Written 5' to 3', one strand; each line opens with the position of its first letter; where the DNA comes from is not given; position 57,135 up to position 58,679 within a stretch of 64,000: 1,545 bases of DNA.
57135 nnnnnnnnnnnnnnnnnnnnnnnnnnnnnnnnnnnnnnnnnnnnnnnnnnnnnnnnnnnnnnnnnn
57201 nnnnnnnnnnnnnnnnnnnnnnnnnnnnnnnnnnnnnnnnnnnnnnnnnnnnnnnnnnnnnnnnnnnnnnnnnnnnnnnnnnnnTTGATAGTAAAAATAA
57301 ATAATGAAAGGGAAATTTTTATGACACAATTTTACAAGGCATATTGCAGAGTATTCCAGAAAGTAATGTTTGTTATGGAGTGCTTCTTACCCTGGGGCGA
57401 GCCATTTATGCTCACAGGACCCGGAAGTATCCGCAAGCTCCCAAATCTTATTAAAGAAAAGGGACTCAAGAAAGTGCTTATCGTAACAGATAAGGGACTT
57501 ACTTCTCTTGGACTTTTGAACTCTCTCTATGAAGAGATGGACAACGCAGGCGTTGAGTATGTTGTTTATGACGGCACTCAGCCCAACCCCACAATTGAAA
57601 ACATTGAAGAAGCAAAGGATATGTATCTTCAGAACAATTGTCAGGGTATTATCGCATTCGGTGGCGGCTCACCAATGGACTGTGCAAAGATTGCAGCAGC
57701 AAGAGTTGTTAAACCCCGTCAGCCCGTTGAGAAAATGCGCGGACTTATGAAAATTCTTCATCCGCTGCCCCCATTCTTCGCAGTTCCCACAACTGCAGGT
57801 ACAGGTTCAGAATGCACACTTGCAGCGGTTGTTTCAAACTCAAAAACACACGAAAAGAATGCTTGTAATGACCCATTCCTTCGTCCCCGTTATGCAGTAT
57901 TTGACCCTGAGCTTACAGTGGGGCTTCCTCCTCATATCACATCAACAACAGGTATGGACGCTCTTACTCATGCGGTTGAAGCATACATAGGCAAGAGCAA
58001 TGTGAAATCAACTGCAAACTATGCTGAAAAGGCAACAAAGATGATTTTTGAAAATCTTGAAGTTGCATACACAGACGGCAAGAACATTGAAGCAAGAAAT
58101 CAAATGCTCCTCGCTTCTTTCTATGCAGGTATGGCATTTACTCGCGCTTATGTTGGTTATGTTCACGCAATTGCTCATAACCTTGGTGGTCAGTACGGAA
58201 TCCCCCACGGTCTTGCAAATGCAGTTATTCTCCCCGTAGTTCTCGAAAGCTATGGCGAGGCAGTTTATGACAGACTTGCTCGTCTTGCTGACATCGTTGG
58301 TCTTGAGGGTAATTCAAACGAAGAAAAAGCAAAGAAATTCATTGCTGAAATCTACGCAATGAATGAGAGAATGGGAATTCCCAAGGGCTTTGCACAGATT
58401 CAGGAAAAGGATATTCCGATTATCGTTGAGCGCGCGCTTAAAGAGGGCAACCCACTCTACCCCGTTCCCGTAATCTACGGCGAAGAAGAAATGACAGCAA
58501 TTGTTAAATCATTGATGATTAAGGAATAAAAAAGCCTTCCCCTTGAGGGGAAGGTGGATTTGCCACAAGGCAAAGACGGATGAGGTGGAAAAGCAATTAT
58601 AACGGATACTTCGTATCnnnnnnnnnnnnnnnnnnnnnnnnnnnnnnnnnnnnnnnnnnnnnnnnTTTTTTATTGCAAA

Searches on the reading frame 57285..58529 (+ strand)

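Call 9: search_protein_families(library=pfam, proteins=[window:57285-58529:+], max_evalue=0.001)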
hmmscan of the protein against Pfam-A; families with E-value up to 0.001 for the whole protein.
window:57285-58529:+ (414 aa): 3 families
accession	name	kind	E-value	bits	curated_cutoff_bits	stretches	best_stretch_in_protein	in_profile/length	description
PF25137.1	ADH_Fe_C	-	1.5e-51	175.3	27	1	220-410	2-193/194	Fe-containing alcohol dehydrogenase family, C-terminal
PF00465.25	Fe-ADH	-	1.6e-48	165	31.3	1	42-208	4-168/168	Iron-containing alcohol dehydrogenase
PF13685.12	Fe-ADH_2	-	5.9e-13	49.5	28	1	45-141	3-97/149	Iron-containing alcohol dehydrogenase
